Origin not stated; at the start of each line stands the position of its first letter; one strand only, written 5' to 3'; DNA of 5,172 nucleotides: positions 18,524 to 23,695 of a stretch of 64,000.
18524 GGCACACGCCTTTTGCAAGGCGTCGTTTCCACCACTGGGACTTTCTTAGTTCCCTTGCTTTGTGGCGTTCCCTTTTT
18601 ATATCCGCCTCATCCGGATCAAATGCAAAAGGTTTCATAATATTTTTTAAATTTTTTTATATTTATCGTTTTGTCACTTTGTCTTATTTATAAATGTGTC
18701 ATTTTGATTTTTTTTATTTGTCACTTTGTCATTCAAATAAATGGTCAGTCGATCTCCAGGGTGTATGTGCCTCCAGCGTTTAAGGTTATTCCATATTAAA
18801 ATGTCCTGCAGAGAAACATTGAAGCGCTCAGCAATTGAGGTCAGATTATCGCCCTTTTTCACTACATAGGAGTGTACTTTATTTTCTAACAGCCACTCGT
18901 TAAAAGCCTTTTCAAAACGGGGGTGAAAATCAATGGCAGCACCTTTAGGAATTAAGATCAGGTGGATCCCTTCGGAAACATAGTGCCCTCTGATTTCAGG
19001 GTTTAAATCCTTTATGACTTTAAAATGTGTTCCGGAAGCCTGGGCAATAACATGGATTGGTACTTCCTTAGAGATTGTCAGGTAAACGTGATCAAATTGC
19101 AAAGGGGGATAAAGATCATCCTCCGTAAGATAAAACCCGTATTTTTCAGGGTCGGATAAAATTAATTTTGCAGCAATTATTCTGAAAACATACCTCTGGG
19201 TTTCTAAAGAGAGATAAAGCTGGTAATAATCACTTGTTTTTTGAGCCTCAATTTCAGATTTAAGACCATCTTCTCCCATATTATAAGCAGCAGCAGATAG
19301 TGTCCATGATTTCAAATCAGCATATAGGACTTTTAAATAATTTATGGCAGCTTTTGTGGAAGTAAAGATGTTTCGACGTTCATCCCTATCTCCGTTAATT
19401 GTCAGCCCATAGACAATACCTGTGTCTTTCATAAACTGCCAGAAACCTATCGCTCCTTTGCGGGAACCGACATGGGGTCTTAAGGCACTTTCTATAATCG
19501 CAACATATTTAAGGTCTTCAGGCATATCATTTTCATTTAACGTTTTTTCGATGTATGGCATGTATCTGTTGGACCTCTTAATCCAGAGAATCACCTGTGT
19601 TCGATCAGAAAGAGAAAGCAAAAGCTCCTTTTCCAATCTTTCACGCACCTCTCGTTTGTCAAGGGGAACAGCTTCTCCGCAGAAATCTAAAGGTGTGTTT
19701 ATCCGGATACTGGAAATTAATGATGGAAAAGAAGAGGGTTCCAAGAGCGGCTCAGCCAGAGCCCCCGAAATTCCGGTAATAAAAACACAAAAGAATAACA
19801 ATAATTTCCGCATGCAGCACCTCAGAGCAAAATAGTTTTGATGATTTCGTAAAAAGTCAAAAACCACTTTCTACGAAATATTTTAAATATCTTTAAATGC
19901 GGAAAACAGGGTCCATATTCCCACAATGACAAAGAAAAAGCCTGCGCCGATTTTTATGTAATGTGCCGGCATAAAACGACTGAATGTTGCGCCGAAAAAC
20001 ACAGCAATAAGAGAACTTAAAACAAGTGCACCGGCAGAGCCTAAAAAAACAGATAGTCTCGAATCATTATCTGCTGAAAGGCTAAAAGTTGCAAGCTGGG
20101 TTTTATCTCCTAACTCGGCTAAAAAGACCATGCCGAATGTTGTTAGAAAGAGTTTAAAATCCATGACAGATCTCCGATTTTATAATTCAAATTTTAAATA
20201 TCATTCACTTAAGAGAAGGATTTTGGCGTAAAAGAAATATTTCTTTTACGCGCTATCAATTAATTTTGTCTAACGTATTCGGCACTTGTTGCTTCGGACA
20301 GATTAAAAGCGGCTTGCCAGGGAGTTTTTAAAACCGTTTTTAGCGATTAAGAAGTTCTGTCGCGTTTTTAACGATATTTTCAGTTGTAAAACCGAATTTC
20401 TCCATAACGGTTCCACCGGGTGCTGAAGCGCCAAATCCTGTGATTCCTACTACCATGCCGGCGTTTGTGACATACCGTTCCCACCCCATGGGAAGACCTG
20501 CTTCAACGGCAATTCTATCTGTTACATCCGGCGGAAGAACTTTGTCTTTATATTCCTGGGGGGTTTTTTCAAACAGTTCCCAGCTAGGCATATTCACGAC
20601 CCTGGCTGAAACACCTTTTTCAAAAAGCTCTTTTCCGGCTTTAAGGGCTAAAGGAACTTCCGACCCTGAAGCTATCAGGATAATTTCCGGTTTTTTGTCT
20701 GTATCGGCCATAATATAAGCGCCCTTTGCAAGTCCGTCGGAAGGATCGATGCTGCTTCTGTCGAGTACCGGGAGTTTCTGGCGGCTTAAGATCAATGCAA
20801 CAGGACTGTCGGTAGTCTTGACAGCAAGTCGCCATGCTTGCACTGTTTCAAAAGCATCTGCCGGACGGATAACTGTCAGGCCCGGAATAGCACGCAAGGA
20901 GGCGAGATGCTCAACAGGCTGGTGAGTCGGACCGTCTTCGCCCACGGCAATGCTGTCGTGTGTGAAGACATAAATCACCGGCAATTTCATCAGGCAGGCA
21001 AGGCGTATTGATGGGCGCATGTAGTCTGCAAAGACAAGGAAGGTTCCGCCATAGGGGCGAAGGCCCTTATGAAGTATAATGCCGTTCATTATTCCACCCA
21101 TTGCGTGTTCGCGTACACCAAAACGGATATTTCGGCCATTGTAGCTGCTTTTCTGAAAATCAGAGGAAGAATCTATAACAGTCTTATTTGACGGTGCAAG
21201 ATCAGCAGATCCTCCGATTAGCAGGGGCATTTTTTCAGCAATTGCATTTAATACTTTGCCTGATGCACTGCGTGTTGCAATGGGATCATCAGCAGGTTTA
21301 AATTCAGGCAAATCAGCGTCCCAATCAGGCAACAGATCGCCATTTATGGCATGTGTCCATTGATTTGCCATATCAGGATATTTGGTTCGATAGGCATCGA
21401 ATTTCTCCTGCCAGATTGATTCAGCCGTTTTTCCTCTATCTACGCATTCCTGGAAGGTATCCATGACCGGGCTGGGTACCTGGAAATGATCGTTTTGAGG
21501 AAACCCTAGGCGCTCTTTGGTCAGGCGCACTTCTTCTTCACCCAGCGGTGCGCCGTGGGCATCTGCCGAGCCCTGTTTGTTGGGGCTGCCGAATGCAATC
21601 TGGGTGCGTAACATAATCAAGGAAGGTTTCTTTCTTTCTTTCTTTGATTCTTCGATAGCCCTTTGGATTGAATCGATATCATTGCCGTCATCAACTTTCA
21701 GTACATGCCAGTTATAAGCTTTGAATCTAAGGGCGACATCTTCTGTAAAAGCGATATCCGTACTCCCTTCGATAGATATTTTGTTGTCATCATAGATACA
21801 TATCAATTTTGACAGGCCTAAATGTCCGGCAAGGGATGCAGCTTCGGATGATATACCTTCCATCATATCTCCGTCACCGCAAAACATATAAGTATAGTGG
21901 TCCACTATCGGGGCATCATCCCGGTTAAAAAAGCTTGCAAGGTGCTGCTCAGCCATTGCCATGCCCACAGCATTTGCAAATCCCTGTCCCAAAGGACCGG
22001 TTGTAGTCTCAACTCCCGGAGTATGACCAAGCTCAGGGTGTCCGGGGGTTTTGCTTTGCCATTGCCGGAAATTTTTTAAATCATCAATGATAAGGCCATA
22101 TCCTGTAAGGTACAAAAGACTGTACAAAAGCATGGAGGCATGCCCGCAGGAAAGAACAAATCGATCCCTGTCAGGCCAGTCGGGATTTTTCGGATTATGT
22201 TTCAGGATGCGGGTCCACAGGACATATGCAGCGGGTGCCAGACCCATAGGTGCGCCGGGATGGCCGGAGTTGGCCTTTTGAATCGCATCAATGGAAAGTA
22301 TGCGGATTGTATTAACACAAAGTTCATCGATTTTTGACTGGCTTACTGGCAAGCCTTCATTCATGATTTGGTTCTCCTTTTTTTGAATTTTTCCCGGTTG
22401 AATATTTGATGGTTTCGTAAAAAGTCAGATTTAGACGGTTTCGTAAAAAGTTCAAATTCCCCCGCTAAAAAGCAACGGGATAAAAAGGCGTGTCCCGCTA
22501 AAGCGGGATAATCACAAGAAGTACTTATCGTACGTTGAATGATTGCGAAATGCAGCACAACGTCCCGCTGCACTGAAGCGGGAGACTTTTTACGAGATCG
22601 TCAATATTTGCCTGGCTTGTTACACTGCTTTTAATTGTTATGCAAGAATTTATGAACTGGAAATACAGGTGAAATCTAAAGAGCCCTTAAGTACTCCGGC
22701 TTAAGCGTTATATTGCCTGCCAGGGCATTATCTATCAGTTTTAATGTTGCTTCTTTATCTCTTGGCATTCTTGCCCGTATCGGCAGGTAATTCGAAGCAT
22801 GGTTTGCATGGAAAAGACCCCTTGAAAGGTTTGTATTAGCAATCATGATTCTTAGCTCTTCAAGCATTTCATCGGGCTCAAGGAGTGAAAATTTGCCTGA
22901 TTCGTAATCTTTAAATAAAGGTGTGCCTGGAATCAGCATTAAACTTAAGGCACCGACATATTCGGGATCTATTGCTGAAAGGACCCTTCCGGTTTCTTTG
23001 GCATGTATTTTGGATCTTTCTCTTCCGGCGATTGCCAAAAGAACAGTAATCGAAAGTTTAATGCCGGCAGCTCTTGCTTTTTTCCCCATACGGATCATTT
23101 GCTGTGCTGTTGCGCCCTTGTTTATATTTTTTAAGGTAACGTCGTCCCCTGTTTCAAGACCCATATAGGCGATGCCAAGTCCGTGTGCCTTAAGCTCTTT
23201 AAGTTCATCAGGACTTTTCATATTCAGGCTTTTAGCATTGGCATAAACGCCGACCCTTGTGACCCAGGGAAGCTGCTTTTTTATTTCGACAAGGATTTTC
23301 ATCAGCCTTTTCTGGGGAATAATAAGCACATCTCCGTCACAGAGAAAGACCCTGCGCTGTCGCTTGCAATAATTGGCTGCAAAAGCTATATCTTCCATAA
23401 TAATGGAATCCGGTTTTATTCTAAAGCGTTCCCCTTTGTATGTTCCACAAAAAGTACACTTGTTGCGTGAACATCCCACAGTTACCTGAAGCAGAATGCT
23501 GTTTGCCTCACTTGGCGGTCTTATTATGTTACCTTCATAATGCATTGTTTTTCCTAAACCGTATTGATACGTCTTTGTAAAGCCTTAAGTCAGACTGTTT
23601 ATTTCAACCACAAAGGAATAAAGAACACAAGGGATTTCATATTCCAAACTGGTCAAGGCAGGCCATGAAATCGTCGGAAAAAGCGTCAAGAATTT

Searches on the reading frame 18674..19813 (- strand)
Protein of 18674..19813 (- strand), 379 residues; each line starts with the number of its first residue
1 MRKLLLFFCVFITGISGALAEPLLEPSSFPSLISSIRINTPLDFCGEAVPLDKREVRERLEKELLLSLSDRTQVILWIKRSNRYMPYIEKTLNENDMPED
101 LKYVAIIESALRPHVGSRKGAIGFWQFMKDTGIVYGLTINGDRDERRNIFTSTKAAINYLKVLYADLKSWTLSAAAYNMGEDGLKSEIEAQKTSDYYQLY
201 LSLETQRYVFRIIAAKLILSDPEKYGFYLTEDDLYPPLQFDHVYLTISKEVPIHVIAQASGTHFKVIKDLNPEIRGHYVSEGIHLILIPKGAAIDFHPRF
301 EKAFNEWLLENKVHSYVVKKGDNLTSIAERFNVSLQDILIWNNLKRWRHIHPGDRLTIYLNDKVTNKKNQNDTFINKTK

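Call 52: search_protein_families(library=pfam, proteins=[window:18674-19813:-], max_evalue=0.00001)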
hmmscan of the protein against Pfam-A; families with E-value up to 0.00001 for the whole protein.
window:18674-19813:- (379 aa): 3 families
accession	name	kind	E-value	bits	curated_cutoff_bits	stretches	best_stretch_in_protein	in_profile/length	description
PF01464.25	SLT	-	3.3e-20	72.3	21.3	1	88-197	4-114/117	Transglycosylase SLT domain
PF01476.26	LysM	-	2.2e-14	53.6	20.9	1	316-358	1-42/43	LysM domain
PF23473.1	LysM3_LYK4_5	-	5e-07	30.1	29.3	1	315-352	4-40/48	LYK4/5 LysM3 domain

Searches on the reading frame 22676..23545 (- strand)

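Call 66: search_protein_families(library=pfam, proteins=[window:22676-23545:-], max_evalue=1e-8)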
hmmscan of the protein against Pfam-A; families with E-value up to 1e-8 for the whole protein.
window:22676-23545:- (289 aa): 1 family
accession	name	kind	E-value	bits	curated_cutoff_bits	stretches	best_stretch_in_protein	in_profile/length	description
PF04055.27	Radical_SAM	-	1.1e-18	68.3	29.5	1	20-169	2-150/166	Radical SAM superfamily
